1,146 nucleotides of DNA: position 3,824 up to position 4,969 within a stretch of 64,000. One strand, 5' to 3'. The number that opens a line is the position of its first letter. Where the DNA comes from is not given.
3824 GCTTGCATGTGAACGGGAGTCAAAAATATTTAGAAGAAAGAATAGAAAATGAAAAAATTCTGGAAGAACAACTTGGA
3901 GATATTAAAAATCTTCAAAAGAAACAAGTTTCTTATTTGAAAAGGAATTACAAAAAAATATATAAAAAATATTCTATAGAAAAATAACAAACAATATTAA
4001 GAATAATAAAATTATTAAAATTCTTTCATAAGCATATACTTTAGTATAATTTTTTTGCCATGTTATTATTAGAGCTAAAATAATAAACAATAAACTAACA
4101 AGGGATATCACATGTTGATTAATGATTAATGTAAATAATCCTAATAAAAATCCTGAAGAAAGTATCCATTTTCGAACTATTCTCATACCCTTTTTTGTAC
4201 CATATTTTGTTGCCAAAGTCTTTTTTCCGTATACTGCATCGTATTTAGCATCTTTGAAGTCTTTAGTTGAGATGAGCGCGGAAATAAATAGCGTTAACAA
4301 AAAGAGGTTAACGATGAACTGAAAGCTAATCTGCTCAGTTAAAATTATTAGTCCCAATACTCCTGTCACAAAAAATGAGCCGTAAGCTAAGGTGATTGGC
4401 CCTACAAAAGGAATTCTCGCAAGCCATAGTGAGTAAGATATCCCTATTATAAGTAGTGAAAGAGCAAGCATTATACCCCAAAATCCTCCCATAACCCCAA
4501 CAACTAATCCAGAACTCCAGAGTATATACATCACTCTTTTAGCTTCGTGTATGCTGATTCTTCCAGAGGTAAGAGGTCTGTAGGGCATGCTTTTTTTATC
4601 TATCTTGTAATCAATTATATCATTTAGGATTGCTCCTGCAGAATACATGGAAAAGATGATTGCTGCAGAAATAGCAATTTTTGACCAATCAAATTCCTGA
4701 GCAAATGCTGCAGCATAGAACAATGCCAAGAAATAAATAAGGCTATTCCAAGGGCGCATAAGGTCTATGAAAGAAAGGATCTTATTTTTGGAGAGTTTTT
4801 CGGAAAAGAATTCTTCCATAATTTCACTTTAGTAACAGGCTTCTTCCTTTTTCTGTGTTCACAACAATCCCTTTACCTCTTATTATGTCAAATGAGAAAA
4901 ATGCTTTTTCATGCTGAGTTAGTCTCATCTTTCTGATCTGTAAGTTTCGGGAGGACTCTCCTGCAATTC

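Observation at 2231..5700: Roughly 3.5-kb low-GC island carrying a second geranylgeranyl-reductase paralog, a UbiA (DGGGP-synthase-like) prenyltransferase, a KaiC-like ATPase and an unknown protein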

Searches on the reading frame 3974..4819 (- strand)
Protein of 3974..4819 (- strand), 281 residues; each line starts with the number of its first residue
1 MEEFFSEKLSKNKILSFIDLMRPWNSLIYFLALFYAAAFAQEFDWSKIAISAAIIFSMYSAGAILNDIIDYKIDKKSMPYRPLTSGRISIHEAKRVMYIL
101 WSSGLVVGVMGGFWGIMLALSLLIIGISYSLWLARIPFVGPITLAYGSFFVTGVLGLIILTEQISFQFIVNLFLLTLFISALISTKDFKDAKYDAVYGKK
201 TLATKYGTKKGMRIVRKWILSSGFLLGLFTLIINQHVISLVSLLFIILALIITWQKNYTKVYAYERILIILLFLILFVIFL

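Call 5: search_protein_families(library=pfam, proteins=[window:3974-4819:-], max_evalue=0.01)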
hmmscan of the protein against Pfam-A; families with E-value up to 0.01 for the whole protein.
window:3974-4819:- (281 aa): 1 family
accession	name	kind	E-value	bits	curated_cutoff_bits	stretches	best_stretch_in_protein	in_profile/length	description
PF01040.23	UbiA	-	2e-31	109.6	34.2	1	30-258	4-233/250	UbiA prenyltransferase family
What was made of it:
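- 3974..4819 (-): UbiA-superfamily membrane prenyltransferase (281 aa), DGGGP-synthase-like, with both Asp-rich motifs (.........; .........). PF01040 E = 2e-31 (call 5).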

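Call 6: search_protein_families(library=ncbifam, proteins=[window:3974-4819:-], max_evalue=0.01)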
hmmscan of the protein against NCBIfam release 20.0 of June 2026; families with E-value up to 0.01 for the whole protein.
window:3974-4819:- (281 aa): 16 families
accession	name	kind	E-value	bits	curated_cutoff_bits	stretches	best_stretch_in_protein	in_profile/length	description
NF009523.0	PRK12884.1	equivalog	5e-27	94.8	269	1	12-278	2-272/279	prenyltransferase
NF009521.0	PRK12882.1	equivalog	1.7e-20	73.4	296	1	13-234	4-225/280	geranylgeranylglycerol-phosphate geranylgeranyltransferase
NF005742.0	PRK07566.1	equivalog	1.5e-13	50.6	313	1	10-252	24-276/315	chlorophyll synthase ChlG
NF009522.0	PRK12883.1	equivalog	2.4e-13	50.3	353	1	15-216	4-204/279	geranylgeranylglycerol-phosphate geranylgeranyltransferase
NF035940.1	prenyl_rel_EboC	equivalog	2.8e-13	49.9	250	1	55-236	48-231/292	UbiA-like protein EboC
TIGR01476.1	chlor_syn_BchG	subfamily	1.6e-11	44.2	212.3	1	63-258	55-252/283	(bacterio)chlorophyll synthase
NF045897.1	SCO3242_trans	equivalog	8e-11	42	260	1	36-145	22-130/287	SCO3242 family prenyltransferase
NF006088.0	PRK08238.1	equivalog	1.1e-09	37.6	351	1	25-254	207-438/482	UbiA family prenyltransferase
TIGR01475.1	ubiA_other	subfamily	3e-09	36.7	180.8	1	31-254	18-244/282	UbiA-like polyprenyltransferase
TIGR01474.1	ubiA_proteo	equivalog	4.4e-09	36.2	275.45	1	22-253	12-247/282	4-hydroxybenzoate octaprenyltransferase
NF009525.0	PRK12887.1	equivalog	4.8e-09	36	226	1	30-256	38-273/310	homogentisate phytyltransferase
NF004751.0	PRK06080.1-3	equivalog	2.6e-06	27.2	264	1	36-253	35-259/296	1,4-dihydroxy-2-naphthoate polyprenyltransferase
NF010118.0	PRK13592.1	equivalog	3.1e-06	26.8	443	1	28-134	29-133/299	prenyltransferase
TIGR02056.1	ChlG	equivalog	4.6e-06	26.4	436.45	1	18-258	20-273/306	chlorophyll synthase ChlG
NF009058.0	PRK12392.1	subfamily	0.00033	19.8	494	1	12-254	12-268/333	bacteriochlorophyll c synthase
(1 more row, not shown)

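Call 13: find_encoding_contigs(protein=window:3974-4819:-, flank=10000, max_places=10)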
Protein window:3974-4819:- (281 aa): no gene with exactly this product is on record in the collection.

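Call 19: search_protein_families(library=padloc, proteins=[window:3974-4819:-], max_evalue=0.01)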
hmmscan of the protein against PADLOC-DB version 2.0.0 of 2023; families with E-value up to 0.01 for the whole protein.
window:3974-4819:- (281 aa): 0 families

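Call 32: find_homologous_proteins(query=window:3974-4819:-)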
Query window:3974-4819:- (281 aa): 7 proteins with E <= 0.001 among 8000 candidates.
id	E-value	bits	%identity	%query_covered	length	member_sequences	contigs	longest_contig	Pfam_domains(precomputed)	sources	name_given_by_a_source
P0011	1.3e-170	584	100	100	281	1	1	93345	PF01040.24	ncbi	-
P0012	3.6e-22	98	36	74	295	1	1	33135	PF01040.24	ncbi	-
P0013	1.4e-16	79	31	100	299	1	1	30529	PF01040.24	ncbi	ncbi:MAG: UbiA family prenyltransferase [archaeon]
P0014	7.1e-15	74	33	75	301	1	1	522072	PF01040.24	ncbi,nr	ncbi:MAG: UbiA family prenyltransferase [Candidatus Diapherotrites archaeon]|nr:UbiA family prenyltr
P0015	3.1e-5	42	29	58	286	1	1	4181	PF01040.24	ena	-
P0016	3.4e-5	42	31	84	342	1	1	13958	PF01040.24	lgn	-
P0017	7.4e-4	38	30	95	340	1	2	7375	PF01040.24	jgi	-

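Call 34: find_encoding_contigs(protein=P0012, flank=8000, max_places=2)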
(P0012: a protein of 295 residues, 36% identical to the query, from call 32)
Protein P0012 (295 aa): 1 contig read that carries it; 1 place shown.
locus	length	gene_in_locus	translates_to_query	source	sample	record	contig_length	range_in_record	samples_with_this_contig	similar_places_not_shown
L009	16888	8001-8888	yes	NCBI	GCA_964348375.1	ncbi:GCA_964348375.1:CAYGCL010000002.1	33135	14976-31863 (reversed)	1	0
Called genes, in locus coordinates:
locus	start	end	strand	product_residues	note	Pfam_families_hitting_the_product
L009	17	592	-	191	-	-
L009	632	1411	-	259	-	PF19479:DUF6015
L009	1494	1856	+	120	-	-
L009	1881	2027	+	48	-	-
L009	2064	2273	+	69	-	PF01200:Ribosomal_S28e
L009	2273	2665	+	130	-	-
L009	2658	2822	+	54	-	PF01246:Ribosomal_L24e, PF06467:zf-FCS (weak)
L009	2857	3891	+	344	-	-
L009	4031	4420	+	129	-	PF00478:IMPDH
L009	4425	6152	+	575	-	PF02142:MGS, PF01808:AICARFT_IMPCHas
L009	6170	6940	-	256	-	PF01978:TrmB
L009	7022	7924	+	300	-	PF01978:TrmB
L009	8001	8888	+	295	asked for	PF01040:UbiA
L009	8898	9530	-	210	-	-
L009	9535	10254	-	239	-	PF06745:ATPase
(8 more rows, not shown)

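Call 35: find_encoding_contigs(protein=P0014, flank=8000, max_places=2)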
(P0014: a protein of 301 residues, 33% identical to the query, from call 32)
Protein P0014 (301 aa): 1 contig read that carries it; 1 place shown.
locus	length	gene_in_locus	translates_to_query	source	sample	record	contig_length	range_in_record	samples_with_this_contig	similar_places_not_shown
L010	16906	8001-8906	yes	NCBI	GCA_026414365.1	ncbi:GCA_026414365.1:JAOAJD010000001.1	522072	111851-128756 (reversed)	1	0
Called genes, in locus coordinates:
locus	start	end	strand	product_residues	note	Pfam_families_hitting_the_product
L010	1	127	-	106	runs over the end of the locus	-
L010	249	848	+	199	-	PF01965:DJ-1_PfpI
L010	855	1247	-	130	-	-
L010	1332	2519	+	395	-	PF00926:DHBP_synthase, PF00925:GTP_cyclohydro2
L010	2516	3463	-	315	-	PF02811:PHP (weak), PF13263:PHP_C (weak)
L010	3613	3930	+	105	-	-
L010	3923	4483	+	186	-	PF02830:V4R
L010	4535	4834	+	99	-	-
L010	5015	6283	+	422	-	PF00753:Lactamase_B (weak), PF23023:Anti-Pycsar_Apyc1, PF16661:Lactamase_B_6 (weak), PF10996:Beta-Casp, PF07521:RMMBL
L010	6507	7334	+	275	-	PF13481:AAA_25 (faint), PF06745:ATPase, PF23442:DUF7125, PF06745:ATPase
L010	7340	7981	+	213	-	-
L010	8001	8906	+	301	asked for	PF01040:UbiA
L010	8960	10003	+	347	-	PF01494:FAD_binding_3, PF07992:Pyr_redox_2 (weak)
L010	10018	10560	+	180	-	-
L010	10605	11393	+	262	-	-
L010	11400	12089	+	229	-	PF04981:NMD3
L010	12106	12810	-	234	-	PF01381:HTH_3, PF12844:HTH_19, PF13560:HTH_31 (weak)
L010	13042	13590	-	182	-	-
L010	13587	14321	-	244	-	PF02006:PPS_PS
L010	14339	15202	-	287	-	PF22700:MVD-like_N (weak), PF00288:GHMP_kinases_N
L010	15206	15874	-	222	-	PF01269:Fibrillarin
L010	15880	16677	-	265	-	PF01798:Nop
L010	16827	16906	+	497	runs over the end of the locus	PF28494:GlyRS_ins_1 (faint), PF00587:tRNA-synt_2b, PF03129:HGTP_anticodon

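Call 36: find_encoding_contigs(protein=P0013, flank=8000, max_places=2)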
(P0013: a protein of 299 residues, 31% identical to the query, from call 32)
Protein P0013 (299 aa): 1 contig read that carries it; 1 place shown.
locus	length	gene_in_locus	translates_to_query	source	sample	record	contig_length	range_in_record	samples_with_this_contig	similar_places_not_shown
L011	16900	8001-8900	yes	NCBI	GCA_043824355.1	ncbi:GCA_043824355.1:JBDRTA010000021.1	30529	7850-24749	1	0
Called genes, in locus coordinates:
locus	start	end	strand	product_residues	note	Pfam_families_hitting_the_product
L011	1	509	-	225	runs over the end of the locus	PF00891:Methyltransf_2, PF13489:Methyltransf_23, PF02353:CMAS, PF05175:MTS, PF13649:Methyltransf_25, PF13847:Methyltransf_31, PF08241:Methyltransf_11, PF08242:Methyltransf_12, +5 more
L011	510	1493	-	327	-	PF06325:PrmA (faint)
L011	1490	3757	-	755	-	PF13649:Methyltransf_25 (weak), PF13847:Methyltransf_31, PF01053:Cys_Met_Meta_PP (weak)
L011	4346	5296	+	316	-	PF02661:Fic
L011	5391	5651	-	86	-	-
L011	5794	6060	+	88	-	PF04014:MazE_antitoxin, PF15937:PrlF_antitoxin (weak)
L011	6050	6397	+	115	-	PF02452:PemK_toxin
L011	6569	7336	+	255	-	PF03796:DnaB_C (weak), PF06745:ATPase, PF13481:AAA_25 (weak), PF23442:DUF7125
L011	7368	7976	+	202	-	-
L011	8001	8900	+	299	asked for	PF01040:UbiA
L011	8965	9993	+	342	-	PF01494:FAD_binding_3 (weak)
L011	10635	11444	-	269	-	-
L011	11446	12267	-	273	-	-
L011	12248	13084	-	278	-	-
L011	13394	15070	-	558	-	PF01978:TrmB (faint), PF12802:MarR_2 (faint), PF25213:HVO_A0261_N (faint), PF24271:HVO_2833_C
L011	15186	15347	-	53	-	-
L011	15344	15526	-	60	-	-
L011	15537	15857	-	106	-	-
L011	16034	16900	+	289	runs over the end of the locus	-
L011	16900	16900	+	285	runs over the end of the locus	-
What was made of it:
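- In L011 the cassette neighbours Fic, MazE/PemK and large methyltransferase genes (call 36).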

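Call 54: search_solved_structures(query=A3, max_evalue=0.01)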
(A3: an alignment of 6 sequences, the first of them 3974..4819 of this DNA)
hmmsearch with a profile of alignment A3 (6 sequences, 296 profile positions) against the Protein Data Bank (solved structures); distinct sequences matched with E-value up to 0.01: 5.
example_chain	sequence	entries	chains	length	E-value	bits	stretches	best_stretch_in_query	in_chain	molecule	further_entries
6m31_A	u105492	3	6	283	9.3e-28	101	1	12-293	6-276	Digeranylgeranylglyceryl phosphate synthase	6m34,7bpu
9sau_C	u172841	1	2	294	3.3e-23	86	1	63-267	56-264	Chlorophyll a synthase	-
9sas_C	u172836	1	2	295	3.3e-23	86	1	63-267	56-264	Chlorophyll a synthase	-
4tq3_A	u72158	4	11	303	2.5e-10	43.8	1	15-265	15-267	Prenyltransferase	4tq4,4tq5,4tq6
8j8j_D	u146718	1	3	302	0.0014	21.6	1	46-184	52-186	Decaprenyl-phosphate phosphoribosyltransferase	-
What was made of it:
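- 3974..4819 (-): The family profile scores E = 9e-28 against 6M31 and 3e-23 against chlorophyll synthase (call 54).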

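Call 64: search_protein_families(library=pfam, proteins=[L010:10018-10560:+, L010:10605-11393:+], max_evalue=0.001)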
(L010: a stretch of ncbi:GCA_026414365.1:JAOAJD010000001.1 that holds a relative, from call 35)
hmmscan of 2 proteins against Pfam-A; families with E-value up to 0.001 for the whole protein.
L010:10018-10560:+ (180 aa): 0 families

L010:10605-11393:+ (262 aa): 0 families

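Call 65: search_protein_families(library=ncbifam, alignment_id=A3, max_evalue=0.00001)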
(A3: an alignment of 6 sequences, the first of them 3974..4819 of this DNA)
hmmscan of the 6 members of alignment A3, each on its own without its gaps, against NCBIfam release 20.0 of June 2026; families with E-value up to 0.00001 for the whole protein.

A. member 1, window:3974-4819:- (281 aa): 14 families
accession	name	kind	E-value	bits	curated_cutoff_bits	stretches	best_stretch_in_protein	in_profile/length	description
NF009523.0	PRK12884.1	equivalog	5e-27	94.8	269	1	12-278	2-272/279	prenyltransferase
NF009521.0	PRK12882.1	equivalog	1.7e-20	73.4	296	1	13-234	4-225/280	geranylgeranylglycerol-phosphate geranylgeranyltransferase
NF005742.0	PRK07566.1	equivalog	1.5e-13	50.6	313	1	10-252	24-276/315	chlorophyll synthase ChlG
NF009522.0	PRK12883.1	equivalog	2.4e-13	50.3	353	1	15-216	4-204/279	geranylgeranylglycerol-phosphate geranylgeranyltransferase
NF035940.1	prenyl_rel_EboC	equivalog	2.8e-13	49.9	250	1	55-236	48-231/292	UbiA-like protein EboC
TIGR01476.1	chlor_syn_BchG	subfamily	1.6e-11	44.2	212.3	1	63-258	55-252/283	(bacterio)chlorophyll synthase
NF045897.1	SCO3242_trans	equivalog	8e-11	42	260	1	36-145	22-130/287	SCO3242 family prenyltransferase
NF006088.0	PRK08238.1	equivalog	1.1e-09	37.6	351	1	25-254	207-438/482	UbiA family prenyltransferase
TIGR01475.1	ubiA_other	subfamily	3e-09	36.7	180.8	1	31-254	18-244/282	UbiA-like polyprenyltransferase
TIGR01474.1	ubiA_proteo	equivalog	4.4e-09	36.2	275.45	1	22-253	12-247/282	4-hydroxybenzoate octaprenyltransferase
NF009525.0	PRK12887.1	equivalog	4.8e-09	36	226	1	30-256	38-273/310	homogentisate phytyltransferase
NF004751.0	PRK06080.1-3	equivalog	2.6e-06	27.2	264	1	36-253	35-259/296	1,4-dihydroxy-2-naphthoate polyprenyltransferase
NF010118.0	PRK13592.1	equivalog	3.1e-06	26.8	443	1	28-134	29-133/299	prenyltransferase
TIGR02056.1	ChlG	equivalog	4.6e-06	26.4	436.45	1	18-258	20-273/306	chlorophyll synthase ChlG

B. families by the number of members that match (of 6 scanned): 23 families
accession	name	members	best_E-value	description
NF009523.0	PRK12884.1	6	6.4e-32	prenyltransferase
NF009521.0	PRK12882.1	6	7.2e-28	geranylgeranylglycerol-phosphate geranylgeranyltransferase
NF005742.0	PRK07566.1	6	1.3e-24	chlorophyll synthase ChlG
NF009522.0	PRK12883.1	6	2.4e-24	geranylgeranylglycerol-phosphate geranylgeranyltransferase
TIGR01476.1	chlor_syn_BchG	6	1.5e-21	(bacterio)chlorophyll synthase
NF009525.0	PRK12887.1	6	1.4e-16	homogentisate phytyltransferase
TIGR02056.1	ChlG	6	1.5e-15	chlorophyll synthase ChlG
NF035940.1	prenyl_rel_EboC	6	2.8e-13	UbiA-like protein EboC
NF009513.0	PRK12872.1-3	5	1.2e-17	prenyltransferase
NF009058.0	PRK12392.1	5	1.6e-16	bacteriochlorophyll c synthase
NF009512.0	PRK12872.1-1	5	9.1e-11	geranylgeranylglycerol-phosphate geranylgeranyltransferase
TIGR01475.1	ubiA_other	4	7.1e-13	UbiA-like polyprenyltransferase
TIGR01474.1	ubiA_proteo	4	1.4e-09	4-hydroxybenzoate octaprenyltransferase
TIGR01473.1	cyoE_ctaB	3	2.4e-10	heme o synthase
NF006088.0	PRK08238.1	3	1.1e-09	UbiA family prenyltransferase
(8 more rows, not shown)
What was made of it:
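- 3974..4819 (-): The best NCBIfam hit is PRK12884 at 94.8 bits (cut-off 269) (calls 6, 65).
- Closest known: Archaeal ether-lipid finishing enzymes: DGGGP synthase. Different: Both proteins fall far below the curated family cut-offs (calls 5, 6, 65).
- Closest known: BchG / BchP / BchJ of bacteriochlorophyll biosynthesis. Same: Cassette UbiAs score well against ChlG/BchG models (calls 54, 65).
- The UbiA profile also scores 3e-23 against chlorophyll synthase, and all six cassette UbiAs hit ChlG/BchG and homogentisate phytyltransferase models (calls 54, 65).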

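Call 93: search_solved_structures(query=window:3974-4819:-, max_evalue=0.001, show_alignments=1)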
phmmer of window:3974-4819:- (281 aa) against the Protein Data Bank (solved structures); distinct sequences matched with E-value up to 0.001: 1.
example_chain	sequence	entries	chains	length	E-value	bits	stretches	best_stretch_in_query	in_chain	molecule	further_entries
6m31_A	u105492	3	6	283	1.2e-10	45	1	13-277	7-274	Digeranylgeranylglyceryl phosphate synthase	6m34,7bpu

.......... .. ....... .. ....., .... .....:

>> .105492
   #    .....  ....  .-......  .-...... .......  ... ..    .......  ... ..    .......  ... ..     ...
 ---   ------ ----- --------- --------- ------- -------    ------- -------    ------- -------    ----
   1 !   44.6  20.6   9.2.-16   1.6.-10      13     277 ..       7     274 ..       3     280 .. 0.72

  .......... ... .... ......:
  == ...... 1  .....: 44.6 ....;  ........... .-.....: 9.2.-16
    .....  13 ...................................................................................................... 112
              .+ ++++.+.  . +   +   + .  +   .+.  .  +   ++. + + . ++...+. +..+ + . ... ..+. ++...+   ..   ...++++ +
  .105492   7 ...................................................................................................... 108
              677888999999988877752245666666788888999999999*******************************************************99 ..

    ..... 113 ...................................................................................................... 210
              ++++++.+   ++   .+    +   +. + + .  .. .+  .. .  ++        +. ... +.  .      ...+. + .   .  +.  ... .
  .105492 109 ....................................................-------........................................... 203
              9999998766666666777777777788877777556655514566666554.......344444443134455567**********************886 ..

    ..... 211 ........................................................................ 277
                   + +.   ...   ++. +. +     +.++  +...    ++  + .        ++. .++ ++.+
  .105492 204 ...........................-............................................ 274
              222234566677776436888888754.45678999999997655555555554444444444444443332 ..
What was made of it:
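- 3974..4819 (-): The only PDB sequence hit is MjDGGGPS 6M31, aligned end to end (call 93).
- Closest known: Archaeal ether-lipid finishing enzymes: DGGGP synthase. Same: The island UbiA aligns end to end with MjDGGGPS with both Asp-rich motifs in register (calls 54, 93).
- The best full-length PDB match of the UbiA is DGGGP synthase (calls 54, 93).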
